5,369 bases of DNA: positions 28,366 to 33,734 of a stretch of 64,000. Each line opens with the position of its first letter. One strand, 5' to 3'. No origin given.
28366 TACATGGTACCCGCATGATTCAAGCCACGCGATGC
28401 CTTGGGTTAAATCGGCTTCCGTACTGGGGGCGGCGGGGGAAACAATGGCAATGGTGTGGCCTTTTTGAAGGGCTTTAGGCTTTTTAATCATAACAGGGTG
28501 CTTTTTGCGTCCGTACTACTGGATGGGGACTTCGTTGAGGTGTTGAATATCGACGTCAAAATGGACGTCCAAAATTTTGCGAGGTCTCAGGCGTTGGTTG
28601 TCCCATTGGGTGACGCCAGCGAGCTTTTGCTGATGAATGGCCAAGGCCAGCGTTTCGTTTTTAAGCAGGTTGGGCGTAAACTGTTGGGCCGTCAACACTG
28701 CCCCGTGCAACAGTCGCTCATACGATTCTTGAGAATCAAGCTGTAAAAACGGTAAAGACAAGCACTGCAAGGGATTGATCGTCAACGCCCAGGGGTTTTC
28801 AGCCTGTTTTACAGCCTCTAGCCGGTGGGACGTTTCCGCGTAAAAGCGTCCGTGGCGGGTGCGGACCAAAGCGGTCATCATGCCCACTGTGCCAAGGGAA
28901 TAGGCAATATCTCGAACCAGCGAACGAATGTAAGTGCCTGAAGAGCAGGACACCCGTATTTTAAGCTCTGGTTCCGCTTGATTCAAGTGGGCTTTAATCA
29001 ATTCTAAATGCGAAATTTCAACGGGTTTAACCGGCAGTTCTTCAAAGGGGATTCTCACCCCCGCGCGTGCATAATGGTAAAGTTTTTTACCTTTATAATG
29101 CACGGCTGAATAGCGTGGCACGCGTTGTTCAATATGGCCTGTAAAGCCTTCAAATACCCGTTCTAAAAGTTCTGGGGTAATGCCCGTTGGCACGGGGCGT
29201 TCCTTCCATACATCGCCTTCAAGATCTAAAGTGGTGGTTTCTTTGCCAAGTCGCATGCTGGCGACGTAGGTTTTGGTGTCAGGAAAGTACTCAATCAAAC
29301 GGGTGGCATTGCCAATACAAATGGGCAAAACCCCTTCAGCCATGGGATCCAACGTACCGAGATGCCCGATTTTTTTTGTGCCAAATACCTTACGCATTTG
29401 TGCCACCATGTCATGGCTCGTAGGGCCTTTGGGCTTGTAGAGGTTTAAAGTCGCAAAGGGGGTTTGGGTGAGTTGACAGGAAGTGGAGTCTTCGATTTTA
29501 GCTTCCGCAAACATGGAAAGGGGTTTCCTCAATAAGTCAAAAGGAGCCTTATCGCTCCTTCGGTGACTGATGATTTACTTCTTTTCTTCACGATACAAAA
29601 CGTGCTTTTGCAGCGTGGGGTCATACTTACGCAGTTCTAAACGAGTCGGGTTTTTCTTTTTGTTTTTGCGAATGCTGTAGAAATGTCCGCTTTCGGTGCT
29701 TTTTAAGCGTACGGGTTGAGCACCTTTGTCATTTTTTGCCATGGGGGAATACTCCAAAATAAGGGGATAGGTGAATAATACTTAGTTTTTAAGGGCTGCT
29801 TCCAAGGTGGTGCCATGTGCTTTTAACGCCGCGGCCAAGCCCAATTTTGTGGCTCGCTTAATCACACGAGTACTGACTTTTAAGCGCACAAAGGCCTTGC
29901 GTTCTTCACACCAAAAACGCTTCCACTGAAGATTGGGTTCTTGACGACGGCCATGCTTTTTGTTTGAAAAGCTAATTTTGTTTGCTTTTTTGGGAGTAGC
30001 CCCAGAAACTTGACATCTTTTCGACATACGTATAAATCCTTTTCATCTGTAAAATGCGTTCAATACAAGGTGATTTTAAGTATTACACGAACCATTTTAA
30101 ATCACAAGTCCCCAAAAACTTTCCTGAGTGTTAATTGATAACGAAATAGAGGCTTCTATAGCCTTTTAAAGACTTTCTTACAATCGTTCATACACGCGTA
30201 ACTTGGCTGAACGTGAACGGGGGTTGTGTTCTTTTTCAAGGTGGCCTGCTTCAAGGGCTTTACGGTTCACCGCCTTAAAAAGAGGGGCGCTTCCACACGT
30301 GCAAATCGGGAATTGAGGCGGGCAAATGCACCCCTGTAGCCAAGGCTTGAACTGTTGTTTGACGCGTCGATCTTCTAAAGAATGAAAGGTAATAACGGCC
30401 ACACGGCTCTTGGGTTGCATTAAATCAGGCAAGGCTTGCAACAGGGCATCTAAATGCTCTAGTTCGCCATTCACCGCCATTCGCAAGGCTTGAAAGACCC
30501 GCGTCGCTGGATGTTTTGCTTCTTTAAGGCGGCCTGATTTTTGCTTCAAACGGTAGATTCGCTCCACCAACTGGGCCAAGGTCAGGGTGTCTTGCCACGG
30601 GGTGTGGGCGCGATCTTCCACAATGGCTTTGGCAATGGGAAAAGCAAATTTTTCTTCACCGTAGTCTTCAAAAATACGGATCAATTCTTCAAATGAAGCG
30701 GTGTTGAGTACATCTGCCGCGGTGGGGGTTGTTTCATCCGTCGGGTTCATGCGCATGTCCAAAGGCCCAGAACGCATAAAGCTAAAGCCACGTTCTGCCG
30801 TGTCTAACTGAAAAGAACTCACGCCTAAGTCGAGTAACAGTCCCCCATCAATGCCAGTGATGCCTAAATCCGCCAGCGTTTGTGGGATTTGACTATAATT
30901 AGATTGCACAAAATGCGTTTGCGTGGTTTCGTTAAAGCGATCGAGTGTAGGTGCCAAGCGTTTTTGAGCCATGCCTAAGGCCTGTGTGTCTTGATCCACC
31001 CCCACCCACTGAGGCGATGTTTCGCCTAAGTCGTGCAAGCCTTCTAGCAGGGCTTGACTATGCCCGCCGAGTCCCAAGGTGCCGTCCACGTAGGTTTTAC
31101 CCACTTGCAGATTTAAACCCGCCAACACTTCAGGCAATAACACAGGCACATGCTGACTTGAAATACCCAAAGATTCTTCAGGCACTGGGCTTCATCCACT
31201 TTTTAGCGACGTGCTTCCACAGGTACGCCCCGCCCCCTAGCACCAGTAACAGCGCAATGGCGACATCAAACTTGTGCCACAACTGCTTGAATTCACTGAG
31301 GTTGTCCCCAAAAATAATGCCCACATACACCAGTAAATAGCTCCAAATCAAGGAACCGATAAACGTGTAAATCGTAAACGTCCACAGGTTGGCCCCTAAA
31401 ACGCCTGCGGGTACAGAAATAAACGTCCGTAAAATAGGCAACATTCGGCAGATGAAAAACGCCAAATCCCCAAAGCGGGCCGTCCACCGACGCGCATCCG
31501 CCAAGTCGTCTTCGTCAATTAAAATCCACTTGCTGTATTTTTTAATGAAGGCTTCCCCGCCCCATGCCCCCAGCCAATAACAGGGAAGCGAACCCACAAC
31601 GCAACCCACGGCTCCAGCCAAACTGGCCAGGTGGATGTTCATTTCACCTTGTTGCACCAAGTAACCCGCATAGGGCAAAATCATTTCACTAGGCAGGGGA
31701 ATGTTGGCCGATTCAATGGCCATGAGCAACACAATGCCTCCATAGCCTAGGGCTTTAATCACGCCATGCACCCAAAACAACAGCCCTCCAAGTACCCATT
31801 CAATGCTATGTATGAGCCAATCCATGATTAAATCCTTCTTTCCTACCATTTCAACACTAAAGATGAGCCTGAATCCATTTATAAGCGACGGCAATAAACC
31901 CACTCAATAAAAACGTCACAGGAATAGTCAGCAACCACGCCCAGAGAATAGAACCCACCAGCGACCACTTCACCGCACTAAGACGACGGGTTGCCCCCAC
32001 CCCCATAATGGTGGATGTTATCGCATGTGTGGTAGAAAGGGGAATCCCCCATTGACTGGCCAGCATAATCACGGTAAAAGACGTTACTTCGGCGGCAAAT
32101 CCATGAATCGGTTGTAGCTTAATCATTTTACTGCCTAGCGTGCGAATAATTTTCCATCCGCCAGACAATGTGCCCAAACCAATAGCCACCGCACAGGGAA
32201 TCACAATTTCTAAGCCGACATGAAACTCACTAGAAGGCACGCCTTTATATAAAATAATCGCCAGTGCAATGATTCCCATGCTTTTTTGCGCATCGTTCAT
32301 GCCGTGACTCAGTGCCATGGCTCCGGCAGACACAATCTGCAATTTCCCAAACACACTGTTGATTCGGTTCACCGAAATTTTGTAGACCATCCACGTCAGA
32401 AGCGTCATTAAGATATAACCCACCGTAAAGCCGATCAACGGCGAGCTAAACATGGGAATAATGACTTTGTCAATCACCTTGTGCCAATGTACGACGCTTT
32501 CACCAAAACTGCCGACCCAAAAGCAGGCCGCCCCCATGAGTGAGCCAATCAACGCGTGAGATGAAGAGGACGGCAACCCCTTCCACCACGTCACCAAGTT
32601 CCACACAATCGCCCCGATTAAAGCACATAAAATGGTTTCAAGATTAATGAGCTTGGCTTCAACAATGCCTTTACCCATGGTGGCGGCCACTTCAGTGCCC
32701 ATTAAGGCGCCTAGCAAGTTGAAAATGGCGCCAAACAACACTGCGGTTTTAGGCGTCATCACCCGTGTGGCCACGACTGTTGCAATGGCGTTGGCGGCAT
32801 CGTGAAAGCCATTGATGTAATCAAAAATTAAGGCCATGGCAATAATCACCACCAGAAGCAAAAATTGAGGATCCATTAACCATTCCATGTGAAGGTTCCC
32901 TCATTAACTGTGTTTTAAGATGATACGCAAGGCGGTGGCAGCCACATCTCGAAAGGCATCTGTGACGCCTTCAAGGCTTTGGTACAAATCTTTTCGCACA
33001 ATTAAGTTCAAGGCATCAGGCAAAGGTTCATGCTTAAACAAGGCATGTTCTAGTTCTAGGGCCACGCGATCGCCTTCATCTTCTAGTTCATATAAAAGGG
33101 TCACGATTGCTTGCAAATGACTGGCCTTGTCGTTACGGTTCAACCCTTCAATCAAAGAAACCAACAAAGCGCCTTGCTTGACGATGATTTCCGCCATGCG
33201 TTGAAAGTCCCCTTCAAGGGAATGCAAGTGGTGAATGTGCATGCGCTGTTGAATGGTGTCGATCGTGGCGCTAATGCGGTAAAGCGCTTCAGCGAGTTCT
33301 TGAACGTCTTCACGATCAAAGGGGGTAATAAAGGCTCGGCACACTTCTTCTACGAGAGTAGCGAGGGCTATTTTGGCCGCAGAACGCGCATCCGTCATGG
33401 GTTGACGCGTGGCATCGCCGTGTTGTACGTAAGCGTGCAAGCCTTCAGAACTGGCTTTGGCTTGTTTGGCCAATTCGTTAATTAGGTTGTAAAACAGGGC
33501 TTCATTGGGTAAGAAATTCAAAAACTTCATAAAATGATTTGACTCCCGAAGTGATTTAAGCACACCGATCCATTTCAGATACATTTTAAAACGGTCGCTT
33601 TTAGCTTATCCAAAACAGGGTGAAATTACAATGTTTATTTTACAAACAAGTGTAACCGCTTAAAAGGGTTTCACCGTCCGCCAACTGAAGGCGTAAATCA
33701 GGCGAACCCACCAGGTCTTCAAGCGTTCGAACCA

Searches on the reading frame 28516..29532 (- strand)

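Call 64: search_protein_families(library=pfam, proteins=[window:28516-29532:-])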
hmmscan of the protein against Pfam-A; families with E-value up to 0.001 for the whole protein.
window:28516-29532:- (338 aa): 2 families
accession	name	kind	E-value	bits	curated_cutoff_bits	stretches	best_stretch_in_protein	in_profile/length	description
PF01509.24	TruB_N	-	2.8e-48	164.5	27.3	1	47-202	1-149/149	TruB family pseudouridylate synthase (N terminal domain)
PF16198.10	TruB_C_2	-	1.4e-07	32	29.3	1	203-248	1-46/66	tRNA pseudouridylate synthase B C-terminal domain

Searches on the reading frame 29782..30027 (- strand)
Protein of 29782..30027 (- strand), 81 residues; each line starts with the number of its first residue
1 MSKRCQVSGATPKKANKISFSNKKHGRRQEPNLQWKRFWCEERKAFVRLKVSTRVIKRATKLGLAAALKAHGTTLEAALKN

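Call 65: search_protein_families(library=pfam, proteins=[window:29782-30027:-])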
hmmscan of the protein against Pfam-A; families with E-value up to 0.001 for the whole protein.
window:29782-30027:- (81 aa): 1 family
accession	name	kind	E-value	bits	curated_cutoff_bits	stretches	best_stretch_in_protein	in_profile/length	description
PF00830.24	Ribosomal_L28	-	3.1e-18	65.9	27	1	3-59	1-57/60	Ribosomal L28 family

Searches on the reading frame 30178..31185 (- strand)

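Call 65: search_protein_families(library=pfam, proteins=[window:30178-31185:-])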
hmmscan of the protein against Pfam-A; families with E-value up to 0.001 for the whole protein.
window:30178-31185:- (335 aa): 1 family
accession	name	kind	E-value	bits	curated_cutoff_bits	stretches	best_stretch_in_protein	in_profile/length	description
PF01795.25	Methyltransf_5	-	2e-100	336.7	27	1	10-334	2-308/309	MraW methylase family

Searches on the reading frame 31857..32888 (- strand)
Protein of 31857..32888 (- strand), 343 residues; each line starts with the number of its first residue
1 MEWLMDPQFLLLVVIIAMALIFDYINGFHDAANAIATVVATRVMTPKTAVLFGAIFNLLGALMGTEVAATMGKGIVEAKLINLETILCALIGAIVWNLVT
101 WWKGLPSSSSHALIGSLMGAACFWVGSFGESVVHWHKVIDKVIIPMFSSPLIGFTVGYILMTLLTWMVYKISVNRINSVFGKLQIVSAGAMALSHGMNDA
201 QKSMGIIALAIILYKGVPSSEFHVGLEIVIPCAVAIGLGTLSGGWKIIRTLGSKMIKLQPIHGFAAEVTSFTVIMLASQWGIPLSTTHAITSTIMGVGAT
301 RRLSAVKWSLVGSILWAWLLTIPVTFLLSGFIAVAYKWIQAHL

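Call 65: search_protein_families(library=pfam, proteins=[window:31857-32888:-])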
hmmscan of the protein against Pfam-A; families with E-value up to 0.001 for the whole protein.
window:31857-32888:- (343 aa): 1 family
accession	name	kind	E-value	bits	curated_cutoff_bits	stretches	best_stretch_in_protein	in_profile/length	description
PF01384.25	PHO4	-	5.4e-95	318.7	33.7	1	26-329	1-350/350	Phosphate transporter family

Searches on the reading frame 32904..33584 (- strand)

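Call 65: search_protein_families(library=pfam, proteins=[window:32904-33584:-])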
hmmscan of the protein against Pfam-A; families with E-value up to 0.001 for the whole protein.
window:32904-33584:- (226 aa): 1 family
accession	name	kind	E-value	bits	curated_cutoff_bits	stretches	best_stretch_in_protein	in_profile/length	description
PF01865.21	PhoU_div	-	5.8e-14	52.4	24.4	1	79-223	65-213/214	Protein of unknown function DUF47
